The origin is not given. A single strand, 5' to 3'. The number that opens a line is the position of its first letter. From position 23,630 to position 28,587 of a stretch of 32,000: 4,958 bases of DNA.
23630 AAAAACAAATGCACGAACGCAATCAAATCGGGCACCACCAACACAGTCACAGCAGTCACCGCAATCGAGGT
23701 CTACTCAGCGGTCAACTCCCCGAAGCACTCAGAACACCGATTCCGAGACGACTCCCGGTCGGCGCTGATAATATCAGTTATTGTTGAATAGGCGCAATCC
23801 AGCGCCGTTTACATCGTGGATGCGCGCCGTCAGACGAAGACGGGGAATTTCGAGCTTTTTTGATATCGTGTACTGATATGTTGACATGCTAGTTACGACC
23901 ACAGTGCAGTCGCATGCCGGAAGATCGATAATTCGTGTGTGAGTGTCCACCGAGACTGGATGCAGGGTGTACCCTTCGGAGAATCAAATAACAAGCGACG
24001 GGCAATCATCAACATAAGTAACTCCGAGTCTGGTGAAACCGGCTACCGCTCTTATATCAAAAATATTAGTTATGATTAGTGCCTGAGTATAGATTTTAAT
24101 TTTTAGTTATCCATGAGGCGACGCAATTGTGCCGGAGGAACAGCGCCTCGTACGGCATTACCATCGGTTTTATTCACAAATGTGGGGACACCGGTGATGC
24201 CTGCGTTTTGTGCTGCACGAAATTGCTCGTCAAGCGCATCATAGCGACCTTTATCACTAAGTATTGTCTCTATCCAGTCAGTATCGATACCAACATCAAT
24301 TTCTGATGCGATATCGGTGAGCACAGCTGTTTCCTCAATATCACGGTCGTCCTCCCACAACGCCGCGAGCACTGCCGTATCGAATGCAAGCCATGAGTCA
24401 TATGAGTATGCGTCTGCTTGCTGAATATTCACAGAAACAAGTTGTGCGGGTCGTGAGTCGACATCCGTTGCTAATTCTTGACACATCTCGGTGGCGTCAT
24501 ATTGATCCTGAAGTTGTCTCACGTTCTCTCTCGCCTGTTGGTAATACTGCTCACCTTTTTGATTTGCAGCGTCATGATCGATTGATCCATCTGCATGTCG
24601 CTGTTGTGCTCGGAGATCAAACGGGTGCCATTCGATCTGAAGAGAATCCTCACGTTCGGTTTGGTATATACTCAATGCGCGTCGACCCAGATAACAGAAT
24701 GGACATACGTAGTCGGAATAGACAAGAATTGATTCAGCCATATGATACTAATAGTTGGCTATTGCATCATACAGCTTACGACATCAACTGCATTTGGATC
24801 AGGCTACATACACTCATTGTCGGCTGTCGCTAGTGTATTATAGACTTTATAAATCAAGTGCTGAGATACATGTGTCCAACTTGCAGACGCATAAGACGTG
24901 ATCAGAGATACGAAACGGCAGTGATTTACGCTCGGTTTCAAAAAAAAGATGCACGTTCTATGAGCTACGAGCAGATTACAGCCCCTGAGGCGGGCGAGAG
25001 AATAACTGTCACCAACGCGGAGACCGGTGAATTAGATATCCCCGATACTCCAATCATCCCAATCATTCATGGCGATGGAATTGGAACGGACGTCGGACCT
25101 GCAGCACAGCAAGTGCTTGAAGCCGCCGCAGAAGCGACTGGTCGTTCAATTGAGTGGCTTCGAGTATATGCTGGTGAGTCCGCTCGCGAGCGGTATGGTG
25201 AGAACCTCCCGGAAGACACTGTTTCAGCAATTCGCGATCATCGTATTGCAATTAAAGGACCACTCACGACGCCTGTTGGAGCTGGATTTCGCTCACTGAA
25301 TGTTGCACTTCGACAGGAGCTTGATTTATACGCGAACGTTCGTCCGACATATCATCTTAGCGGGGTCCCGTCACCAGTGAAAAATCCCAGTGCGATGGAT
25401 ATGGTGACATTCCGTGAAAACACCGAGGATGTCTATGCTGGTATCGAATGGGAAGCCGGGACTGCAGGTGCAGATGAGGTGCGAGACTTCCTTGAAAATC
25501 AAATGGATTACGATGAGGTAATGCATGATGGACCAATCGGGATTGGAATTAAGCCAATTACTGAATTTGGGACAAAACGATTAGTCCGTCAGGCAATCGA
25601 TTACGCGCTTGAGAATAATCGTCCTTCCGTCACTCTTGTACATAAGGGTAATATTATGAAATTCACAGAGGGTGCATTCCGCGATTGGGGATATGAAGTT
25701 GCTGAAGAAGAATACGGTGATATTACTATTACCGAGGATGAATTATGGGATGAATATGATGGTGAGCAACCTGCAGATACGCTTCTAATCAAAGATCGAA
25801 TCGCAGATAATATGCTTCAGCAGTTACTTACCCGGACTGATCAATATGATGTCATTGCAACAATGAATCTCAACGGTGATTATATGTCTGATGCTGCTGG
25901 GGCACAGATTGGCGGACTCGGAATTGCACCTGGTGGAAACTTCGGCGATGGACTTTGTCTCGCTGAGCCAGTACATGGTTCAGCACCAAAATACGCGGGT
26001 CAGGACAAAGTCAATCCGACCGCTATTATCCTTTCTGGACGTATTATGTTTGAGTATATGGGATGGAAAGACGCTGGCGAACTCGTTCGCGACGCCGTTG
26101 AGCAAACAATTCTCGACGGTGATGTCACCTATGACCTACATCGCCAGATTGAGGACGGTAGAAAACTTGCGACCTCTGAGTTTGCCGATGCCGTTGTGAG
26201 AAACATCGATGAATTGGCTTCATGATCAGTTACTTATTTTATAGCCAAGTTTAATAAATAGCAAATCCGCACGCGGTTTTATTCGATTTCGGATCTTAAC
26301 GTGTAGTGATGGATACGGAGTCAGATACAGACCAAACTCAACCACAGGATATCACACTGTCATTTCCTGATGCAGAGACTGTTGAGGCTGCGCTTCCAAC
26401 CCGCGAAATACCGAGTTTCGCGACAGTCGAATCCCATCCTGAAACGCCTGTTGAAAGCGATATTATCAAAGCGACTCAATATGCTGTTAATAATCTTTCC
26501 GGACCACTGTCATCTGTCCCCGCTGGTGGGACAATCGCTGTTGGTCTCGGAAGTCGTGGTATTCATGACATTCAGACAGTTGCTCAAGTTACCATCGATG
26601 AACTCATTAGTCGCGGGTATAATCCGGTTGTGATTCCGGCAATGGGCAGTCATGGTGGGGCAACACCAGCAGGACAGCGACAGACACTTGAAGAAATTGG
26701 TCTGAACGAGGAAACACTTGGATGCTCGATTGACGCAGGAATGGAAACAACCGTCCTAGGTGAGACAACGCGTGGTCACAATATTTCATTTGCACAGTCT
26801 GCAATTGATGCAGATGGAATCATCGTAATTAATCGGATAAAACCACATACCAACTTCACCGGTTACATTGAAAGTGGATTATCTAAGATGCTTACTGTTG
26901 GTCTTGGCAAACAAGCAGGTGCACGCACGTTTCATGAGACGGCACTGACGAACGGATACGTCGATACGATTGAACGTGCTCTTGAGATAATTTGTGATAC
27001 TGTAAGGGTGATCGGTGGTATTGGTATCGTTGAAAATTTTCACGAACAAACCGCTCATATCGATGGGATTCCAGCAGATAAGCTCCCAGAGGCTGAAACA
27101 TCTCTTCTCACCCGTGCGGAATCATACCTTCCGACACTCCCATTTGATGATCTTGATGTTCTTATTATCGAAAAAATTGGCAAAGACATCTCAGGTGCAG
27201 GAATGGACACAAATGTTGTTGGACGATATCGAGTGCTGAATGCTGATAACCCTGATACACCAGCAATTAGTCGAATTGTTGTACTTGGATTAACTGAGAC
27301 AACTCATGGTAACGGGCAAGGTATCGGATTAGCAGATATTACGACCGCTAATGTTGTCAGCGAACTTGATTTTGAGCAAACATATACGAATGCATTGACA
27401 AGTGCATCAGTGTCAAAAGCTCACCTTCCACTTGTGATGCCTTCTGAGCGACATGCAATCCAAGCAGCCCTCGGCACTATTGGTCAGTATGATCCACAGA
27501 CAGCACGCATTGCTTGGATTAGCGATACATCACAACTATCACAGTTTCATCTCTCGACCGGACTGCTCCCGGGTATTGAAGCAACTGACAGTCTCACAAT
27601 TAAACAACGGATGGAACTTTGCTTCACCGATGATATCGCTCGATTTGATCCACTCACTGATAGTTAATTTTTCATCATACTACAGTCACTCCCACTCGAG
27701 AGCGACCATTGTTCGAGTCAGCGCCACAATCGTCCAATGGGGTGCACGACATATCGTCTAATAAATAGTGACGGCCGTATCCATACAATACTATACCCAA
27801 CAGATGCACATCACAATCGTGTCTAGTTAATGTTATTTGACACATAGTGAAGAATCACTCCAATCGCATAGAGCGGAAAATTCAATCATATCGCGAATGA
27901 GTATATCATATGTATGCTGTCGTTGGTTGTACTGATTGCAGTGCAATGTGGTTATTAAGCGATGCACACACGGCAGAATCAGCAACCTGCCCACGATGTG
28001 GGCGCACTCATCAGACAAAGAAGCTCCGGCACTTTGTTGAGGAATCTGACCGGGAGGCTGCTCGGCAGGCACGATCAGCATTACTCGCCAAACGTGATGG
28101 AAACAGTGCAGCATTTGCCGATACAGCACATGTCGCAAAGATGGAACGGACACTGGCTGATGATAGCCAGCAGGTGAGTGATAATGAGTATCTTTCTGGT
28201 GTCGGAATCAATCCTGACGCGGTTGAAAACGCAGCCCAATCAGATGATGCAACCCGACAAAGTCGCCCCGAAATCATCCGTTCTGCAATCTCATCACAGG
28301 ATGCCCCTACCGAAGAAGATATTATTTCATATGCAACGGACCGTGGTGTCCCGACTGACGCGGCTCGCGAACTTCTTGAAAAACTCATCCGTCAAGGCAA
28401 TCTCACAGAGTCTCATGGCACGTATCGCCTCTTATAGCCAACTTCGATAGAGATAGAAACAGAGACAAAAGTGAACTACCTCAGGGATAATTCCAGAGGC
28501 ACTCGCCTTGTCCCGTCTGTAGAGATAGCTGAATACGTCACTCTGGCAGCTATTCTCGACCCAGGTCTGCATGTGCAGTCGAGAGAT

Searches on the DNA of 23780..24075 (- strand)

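Call 13: search_dna_similar(query=window:23780-24075:-, collection=plasmids, mode=distant)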
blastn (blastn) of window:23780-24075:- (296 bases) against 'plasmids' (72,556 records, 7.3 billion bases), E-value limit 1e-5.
No match.

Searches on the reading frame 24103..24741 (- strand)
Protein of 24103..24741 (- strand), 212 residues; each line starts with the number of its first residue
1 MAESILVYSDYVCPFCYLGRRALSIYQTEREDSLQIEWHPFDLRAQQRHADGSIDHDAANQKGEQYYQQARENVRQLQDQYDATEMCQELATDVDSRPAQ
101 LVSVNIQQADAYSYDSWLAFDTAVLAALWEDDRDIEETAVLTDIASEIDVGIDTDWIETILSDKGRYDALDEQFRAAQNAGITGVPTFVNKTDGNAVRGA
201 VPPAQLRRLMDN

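Call 30: search_protein_families(library=pfam, proteins=[window:24103-24741:-], max_evalue=0.01)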
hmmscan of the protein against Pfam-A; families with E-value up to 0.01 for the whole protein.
window:24103-24741:- (212 aa): 3 families
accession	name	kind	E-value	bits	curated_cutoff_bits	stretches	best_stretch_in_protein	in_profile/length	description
PF01323.26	DSBA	-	2.2e-24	86.7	25.6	1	5-209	2-189/191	DSBA-like thioredoxin domain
PF13462.12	Thioredoxin_4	-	7.5e-06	26.7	23.2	1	4-211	16-164/165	Thioredoxin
PF13098.12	Thioredoxin_2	-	0.0016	19.2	27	0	131-209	60-103/104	Thioredoxin-like domain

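Call 60: find_encoding_contigs(protein=window:24103-24741:-, flank=3000, max_places=6)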
Protein window:24103-24741:- (212 aa): no gene with exactly this product is on record in the collection.

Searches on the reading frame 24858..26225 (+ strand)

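Call 75: search_protein_families(library=pfam, proteins=[window:24858-26225:+], max_evalue=0.001)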
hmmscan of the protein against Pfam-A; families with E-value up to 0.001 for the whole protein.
window:24858-26225:+ (455 aa): 1 family
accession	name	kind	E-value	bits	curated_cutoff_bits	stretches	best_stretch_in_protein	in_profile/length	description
PF00180.25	Iso_dh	-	1.9e-92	310.7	27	1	67-446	2-348/348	Isocitrate/isopropylmalate dehydrogenase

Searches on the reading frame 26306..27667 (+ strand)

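Call 75: search_protein_families(library=pfam, proteins=[window:26306-27667:+], max_evalue=0.001)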
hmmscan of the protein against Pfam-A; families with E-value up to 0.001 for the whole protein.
window:26306-27667:+ (453 aa): 1 family
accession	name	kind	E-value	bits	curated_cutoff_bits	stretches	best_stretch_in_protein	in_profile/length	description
PF09861.14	Lar_N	-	4.1e-07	29.8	23.3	1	106-214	90-196/204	Lactate racemase N-terminal domain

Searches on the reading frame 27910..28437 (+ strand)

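Call 75: search_protein_families(library=pfam, proteins=[window:27910-28437:+], max_evalue=0.001)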
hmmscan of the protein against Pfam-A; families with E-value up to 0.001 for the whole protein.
window:27910-28437:+ (175 aa): 2 families
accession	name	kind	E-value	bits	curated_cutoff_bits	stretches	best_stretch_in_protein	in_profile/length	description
PF19134.6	DUF5817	-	6.4e-27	93.7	31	1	2-60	1-57/57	Domain of unknown function (DUF5817)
PF22798.2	DUF5817_CT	-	4.1e-24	84.6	29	1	121-174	1-54/54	DUF5817, C-terminal domain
